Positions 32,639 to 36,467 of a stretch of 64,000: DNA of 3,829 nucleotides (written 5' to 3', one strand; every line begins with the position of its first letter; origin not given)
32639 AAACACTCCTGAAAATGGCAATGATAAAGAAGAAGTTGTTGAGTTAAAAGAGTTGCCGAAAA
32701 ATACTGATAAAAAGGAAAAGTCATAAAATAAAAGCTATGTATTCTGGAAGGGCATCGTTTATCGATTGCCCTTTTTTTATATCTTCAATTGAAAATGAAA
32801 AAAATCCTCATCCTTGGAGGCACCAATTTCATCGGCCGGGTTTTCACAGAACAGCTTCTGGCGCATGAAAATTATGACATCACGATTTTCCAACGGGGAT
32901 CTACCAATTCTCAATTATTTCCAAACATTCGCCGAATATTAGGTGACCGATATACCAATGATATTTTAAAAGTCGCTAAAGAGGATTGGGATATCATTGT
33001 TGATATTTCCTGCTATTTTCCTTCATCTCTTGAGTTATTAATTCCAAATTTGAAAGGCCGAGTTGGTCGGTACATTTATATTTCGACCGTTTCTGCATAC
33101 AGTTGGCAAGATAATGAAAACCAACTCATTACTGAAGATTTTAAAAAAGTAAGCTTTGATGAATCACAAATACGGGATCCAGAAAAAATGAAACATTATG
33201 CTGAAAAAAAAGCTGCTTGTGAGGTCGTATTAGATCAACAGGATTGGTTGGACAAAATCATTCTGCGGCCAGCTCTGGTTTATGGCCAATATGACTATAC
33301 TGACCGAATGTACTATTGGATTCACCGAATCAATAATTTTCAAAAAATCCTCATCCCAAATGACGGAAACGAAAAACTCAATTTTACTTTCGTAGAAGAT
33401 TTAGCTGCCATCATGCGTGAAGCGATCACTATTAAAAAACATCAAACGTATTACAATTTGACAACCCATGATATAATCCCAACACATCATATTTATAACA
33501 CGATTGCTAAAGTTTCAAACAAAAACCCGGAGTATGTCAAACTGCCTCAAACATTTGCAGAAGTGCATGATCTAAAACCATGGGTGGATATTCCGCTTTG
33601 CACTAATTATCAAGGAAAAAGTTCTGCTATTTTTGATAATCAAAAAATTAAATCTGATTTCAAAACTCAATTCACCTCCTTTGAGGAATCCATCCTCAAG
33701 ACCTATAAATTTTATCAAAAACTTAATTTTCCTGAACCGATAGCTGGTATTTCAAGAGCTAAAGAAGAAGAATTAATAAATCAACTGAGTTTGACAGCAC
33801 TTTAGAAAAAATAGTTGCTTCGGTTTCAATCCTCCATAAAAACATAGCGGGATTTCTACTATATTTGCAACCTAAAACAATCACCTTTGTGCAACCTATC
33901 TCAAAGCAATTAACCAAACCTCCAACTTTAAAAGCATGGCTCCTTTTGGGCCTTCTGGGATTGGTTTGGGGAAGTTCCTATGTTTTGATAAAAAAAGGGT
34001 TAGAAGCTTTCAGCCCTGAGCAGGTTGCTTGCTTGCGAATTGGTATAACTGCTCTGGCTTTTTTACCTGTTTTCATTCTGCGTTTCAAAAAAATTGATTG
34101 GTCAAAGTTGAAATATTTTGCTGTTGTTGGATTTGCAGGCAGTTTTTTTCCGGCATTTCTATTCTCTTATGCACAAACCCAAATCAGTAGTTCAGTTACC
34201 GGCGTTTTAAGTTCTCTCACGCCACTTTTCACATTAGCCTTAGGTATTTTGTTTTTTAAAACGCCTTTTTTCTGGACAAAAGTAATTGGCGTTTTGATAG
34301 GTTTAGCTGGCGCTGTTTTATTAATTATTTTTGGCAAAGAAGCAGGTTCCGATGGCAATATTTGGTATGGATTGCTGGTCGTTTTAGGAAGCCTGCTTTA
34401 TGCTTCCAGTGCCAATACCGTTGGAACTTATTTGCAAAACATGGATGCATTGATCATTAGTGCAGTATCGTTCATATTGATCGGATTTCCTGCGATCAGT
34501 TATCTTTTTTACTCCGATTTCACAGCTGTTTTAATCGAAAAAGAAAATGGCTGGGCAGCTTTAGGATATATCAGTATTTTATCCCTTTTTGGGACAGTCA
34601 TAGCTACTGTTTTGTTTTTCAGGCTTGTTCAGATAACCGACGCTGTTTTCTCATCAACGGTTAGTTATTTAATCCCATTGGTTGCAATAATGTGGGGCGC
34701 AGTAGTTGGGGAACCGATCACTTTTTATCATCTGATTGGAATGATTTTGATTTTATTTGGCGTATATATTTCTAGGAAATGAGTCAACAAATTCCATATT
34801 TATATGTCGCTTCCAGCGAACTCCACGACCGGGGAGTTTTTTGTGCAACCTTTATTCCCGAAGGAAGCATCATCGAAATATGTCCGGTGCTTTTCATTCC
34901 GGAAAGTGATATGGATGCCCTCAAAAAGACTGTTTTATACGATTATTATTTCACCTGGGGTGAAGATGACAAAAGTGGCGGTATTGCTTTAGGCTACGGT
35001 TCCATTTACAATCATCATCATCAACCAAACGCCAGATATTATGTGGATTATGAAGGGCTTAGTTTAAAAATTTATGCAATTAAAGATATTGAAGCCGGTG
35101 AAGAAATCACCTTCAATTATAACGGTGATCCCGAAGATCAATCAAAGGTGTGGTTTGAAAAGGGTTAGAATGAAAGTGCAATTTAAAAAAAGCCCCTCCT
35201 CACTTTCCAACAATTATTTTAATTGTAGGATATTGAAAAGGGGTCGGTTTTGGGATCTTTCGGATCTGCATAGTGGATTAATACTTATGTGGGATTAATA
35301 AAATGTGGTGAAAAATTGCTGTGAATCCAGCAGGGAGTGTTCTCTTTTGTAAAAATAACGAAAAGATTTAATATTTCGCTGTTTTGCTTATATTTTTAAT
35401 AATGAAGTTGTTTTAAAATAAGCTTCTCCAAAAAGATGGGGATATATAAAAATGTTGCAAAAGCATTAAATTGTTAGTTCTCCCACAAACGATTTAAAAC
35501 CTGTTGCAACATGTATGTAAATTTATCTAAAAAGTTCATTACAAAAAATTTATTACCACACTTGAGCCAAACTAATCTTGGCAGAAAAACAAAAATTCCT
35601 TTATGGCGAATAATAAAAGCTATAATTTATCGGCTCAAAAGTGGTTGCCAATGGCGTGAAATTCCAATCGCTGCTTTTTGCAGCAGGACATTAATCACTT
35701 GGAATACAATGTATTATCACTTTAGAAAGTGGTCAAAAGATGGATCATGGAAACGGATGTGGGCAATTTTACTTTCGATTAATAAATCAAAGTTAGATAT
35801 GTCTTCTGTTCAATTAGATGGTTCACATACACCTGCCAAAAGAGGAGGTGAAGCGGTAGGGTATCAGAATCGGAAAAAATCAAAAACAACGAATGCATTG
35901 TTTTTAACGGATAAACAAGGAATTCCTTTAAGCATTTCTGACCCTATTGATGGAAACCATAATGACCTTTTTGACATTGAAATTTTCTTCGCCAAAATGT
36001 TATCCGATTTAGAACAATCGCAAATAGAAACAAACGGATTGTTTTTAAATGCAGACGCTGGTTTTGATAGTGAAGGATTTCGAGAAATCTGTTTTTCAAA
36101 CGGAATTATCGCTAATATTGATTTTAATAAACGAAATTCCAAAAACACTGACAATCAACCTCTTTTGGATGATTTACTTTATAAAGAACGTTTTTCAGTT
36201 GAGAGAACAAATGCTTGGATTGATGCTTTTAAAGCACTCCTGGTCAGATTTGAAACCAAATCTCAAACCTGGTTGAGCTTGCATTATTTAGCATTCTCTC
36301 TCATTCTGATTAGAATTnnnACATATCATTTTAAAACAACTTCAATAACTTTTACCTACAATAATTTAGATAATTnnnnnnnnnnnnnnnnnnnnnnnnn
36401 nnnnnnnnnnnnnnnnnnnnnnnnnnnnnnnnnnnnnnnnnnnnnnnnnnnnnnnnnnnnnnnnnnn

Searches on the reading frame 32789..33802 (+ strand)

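Call 90: search_protein_families(library=pfam, proteins=[window:32789-33802:+], max_evalue=0.00001)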
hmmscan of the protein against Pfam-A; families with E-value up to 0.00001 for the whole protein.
window:32789-33802:+ (338 aa): 2 families
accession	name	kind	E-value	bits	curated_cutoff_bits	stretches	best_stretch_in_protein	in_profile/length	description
PF01370.27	Epimerase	-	3.7e-15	56.4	20.9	1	91-223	106-238/240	NAD dependent epimerase/dehydratase family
PF01073.25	3Beta_HSD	-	3.8e-06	26.6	22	0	92-207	108-223/280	3-beta hydroxysteroid dehydrogenase/isomerase family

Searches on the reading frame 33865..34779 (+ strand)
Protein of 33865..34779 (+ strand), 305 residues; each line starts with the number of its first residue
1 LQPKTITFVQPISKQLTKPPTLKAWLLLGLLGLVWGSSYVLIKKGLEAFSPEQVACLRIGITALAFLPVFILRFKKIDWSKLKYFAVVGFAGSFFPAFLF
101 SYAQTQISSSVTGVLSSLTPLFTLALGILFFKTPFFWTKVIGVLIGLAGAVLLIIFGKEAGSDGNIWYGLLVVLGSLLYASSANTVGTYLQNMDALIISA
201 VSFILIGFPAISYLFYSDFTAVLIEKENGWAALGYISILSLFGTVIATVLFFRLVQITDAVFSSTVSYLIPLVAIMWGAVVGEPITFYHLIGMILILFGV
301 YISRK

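Call 90: search_protein_families(library=pfam, proteins=[window:33865-34779:+], max_evalue=0.00001)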
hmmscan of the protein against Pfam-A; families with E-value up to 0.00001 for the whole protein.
window:33865-34779:+ (305 aa): 1 family
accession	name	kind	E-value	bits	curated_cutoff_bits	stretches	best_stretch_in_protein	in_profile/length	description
PF00892.27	EamA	-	1.1e-35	123.3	28.2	2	25-154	3-134/135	EamA-like transporter family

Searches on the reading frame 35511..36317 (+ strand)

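Call 90: search_protein_families(library=pfam, proteins=[window:35511-36317:+], max_evalue=0.00001)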
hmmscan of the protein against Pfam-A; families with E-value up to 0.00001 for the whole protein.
window:35511-36317:+ (269 aa): 3 families
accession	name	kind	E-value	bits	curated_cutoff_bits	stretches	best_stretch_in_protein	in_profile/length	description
PF13340.11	DUF4096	-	2.1e-16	60.4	34.3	1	12-84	10-76/76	Putative transposase of IS4/5 family (DUF4096)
PF01609.27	DDE_Tnp_1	-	7.4e-08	32.8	23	1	102-265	9-199/200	Transposase DDE domain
PF13359.12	DDE_Tnp_4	-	4.5e-07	30.1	24.8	1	103-250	2-141/158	DDE superfamily endonuclease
